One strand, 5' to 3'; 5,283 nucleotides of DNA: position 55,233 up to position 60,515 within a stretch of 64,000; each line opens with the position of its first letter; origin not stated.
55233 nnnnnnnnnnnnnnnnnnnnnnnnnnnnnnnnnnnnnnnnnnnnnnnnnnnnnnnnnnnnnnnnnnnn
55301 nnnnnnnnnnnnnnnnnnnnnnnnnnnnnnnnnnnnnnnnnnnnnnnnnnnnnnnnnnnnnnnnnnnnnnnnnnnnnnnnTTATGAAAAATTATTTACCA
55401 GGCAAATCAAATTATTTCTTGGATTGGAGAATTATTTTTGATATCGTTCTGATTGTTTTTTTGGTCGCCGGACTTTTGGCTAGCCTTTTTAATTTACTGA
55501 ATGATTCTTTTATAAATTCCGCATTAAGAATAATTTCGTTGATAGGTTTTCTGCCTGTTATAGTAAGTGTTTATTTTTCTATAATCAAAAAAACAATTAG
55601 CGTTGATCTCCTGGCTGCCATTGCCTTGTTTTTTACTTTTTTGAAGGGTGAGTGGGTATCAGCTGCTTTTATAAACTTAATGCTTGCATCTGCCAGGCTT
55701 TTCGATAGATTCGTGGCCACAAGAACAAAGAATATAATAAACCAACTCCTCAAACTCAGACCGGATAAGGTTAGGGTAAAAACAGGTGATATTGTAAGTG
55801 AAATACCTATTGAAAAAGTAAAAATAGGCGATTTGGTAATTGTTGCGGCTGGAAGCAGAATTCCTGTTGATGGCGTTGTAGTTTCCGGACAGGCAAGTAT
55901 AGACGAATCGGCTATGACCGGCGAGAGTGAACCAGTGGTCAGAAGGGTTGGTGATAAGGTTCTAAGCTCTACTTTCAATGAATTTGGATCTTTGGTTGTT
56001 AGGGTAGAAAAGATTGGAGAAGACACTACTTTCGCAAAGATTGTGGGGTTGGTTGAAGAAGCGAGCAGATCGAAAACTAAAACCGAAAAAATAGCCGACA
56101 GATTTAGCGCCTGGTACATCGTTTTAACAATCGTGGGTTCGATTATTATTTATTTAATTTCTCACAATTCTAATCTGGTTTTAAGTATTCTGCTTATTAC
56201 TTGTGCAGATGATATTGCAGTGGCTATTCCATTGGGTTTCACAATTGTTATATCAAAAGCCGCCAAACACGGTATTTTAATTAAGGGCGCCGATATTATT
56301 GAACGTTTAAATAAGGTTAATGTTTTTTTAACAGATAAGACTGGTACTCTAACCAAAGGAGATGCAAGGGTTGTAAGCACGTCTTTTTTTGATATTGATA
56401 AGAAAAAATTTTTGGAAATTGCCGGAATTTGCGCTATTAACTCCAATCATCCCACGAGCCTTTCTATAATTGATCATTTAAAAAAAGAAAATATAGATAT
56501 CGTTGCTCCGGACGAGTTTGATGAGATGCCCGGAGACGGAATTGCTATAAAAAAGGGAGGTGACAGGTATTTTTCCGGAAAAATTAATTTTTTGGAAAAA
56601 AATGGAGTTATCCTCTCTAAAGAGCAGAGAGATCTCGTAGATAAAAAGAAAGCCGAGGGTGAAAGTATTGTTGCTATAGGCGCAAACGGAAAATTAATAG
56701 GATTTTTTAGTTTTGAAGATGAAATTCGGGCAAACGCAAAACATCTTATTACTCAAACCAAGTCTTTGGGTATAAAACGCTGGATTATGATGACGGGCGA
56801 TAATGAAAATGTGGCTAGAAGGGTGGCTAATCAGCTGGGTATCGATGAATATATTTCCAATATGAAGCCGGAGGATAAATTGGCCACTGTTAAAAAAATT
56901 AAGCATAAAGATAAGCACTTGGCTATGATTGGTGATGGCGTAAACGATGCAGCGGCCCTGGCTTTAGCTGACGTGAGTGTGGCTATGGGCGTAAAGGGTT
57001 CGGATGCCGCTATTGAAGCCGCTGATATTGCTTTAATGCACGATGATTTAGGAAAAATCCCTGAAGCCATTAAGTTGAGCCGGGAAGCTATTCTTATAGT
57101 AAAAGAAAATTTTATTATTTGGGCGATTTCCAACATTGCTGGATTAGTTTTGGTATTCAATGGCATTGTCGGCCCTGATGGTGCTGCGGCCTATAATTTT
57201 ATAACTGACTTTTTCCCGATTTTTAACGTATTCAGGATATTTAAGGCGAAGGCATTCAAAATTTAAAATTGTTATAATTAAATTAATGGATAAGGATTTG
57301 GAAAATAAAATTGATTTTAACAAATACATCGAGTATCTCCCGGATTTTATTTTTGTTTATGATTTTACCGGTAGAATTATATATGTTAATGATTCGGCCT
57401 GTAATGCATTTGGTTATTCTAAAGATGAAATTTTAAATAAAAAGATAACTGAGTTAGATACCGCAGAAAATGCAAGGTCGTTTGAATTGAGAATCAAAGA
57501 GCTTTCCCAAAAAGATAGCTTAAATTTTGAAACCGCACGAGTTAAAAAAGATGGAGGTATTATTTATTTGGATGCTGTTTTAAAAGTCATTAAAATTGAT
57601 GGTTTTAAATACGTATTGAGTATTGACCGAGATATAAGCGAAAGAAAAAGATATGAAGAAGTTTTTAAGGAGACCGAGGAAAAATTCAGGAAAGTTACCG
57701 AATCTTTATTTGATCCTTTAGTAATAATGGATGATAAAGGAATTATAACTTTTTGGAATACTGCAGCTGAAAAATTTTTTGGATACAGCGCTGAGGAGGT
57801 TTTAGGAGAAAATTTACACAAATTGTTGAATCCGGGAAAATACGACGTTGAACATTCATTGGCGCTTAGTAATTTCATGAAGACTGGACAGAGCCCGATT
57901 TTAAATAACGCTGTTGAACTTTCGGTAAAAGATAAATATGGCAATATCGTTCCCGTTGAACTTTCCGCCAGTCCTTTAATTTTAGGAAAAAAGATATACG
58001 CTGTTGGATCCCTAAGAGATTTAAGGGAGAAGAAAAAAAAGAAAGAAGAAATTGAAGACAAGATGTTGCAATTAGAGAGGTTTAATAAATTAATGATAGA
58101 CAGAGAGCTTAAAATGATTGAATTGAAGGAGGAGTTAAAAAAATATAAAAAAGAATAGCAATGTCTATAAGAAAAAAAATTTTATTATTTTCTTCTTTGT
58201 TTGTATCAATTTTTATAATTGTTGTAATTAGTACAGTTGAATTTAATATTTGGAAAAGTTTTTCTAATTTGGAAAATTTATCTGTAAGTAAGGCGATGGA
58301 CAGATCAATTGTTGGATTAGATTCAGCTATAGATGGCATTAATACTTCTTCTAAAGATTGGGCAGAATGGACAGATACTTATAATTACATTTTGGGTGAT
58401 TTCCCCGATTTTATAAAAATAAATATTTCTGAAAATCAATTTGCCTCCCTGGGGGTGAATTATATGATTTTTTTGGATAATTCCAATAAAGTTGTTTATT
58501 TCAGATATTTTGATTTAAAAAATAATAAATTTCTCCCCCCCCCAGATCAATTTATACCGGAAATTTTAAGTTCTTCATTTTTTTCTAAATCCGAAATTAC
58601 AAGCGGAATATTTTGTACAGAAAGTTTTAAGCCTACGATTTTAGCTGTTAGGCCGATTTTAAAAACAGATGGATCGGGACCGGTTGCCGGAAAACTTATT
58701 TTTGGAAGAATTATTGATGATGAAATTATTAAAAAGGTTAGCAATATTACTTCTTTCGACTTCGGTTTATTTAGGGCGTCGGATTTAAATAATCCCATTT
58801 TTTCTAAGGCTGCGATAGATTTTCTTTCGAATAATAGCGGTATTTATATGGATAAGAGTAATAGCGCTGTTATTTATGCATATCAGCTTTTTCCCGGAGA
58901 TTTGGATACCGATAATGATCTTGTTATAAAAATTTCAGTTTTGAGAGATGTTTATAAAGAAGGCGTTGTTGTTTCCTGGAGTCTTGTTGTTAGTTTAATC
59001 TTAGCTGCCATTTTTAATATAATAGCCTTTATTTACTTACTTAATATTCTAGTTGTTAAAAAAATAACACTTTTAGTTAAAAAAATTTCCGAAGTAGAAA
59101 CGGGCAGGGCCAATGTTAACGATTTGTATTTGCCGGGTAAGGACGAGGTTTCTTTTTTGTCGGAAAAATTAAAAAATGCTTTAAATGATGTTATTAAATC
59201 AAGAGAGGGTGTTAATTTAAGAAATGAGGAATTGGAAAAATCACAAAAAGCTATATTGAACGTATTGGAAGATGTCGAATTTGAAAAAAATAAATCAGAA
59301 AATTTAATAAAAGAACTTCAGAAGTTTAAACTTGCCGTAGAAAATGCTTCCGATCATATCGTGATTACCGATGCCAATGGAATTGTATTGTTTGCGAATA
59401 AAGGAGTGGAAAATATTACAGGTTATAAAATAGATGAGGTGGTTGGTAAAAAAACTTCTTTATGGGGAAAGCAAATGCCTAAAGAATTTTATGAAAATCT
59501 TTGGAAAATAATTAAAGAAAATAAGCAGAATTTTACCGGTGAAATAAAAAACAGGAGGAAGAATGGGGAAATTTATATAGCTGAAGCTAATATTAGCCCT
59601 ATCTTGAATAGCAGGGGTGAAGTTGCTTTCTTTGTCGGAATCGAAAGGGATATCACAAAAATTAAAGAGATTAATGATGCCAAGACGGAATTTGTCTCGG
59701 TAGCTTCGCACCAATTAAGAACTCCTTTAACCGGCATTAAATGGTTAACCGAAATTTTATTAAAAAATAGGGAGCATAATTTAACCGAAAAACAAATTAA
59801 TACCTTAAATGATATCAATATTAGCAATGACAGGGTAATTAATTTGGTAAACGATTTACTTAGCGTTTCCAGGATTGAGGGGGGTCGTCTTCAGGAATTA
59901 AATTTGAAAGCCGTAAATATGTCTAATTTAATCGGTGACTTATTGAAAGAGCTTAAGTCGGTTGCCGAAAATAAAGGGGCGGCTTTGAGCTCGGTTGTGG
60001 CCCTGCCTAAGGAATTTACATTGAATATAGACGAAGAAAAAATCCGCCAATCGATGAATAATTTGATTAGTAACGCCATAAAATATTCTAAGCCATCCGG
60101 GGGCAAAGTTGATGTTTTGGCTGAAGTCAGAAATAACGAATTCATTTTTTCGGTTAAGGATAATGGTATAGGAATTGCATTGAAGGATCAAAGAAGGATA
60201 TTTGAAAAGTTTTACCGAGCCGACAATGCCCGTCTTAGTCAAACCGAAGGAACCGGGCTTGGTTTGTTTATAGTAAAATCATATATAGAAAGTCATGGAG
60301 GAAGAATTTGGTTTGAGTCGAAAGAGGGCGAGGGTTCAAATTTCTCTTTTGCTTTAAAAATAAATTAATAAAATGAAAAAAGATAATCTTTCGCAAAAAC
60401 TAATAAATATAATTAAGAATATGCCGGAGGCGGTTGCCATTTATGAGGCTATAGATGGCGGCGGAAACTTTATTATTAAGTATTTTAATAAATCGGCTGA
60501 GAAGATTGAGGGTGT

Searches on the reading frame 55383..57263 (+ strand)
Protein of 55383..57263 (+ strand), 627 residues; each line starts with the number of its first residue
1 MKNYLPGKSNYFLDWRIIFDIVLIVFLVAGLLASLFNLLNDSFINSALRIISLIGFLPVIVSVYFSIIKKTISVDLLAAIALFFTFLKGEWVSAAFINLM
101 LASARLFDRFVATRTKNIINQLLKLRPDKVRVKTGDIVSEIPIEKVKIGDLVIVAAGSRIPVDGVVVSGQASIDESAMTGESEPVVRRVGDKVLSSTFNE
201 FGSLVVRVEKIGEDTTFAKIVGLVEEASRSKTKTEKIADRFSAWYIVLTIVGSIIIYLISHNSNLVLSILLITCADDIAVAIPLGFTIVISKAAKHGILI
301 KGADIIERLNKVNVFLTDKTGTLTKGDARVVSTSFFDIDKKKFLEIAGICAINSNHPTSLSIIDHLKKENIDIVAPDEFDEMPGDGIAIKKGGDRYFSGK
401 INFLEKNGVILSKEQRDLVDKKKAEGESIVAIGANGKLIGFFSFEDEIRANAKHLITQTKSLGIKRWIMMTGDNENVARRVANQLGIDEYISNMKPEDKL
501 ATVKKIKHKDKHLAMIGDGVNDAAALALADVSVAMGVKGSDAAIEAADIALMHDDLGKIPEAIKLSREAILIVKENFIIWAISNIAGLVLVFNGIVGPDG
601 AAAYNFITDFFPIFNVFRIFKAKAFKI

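Call 66: search_protein_families(library=pfam, proteins=[window:55383-57263:+], max_evalue=0.00001)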
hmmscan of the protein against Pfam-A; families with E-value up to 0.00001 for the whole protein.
window:55383-57263:+ (627 aa): 2 families
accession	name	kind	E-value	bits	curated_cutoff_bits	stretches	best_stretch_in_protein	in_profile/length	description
PF00122.25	E1-E2_ATPase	-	6.1e-43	146.9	28.1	1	124-295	1-180/181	E1-E2 ATPase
PF00702.32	Hydrolase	-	1.7e-27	97.5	26.4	1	313-530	2-191/191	haloacid dehalogenase-like hydrolase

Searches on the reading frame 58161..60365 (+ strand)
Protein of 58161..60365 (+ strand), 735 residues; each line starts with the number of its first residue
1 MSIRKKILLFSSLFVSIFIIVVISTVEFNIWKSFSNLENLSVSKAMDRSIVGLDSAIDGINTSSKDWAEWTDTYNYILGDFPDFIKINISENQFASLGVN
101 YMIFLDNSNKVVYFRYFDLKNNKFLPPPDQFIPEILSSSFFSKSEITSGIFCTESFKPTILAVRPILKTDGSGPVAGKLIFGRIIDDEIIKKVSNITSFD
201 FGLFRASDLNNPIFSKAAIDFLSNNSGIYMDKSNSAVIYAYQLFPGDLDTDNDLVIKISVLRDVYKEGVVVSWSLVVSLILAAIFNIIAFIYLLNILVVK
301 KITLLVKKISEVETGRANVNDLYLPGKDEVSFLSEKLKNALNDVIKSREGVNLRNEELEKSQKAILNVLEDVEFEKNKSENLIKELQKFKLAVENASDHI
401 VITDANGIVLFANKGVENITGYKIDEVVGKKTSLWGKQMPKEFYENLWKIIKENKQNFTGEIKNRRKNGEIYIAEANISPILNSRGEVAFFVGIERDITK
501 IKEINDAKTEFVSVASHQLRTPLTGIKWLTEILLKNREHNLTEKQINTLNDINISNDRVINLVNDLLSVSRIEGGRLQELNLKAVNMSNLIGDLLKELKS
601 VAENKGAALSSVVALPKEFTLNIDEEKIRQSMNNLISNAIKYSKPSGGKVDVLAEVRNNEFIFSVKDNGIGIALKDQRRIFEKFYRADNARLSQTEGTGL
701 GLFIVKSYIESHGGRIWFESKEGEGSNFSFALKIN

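Call 66: search_protein_families(library=pfam, proteins=[window:58161-60365:+], max_evalue=0.00001)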
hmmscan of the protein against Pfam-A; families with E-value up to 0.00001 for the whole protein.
window:58161-60365:+ (735 aa): 7 families
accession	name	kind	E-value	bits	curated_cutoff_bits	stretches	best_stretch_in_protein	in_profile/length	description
PF02518.31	HATPase_c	-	5.2e-28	98.2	26.4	1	624-733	2-108/111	Histidine kinase-, DNA gyrase B-, and HSP90-like ATPase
PF05228.19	CHASE4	-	2e-27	96.5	26.2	1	54-201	3-137/140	CHASE4 domain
PF13426.13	PAS_9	-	8.9e-19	68.1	27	1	398-500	2-103/103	PAS domain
PF00989.32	PAS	-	1.8e-15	57.4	22.6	1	389-498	3-113/113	PAS fold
PF00512.31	HisKA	-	2.9e-15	56.5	26.9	1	507-575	1-66/66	His Kinase A (phospho-acceptor) domain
PF08447.18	PAS_3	-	3.8e-11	43.5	25.6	1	410-494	2-88/89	PAS fold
PF08448.16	PAS_4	-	8.9e-09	36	23.1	1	394-500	2-107/110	PAS fold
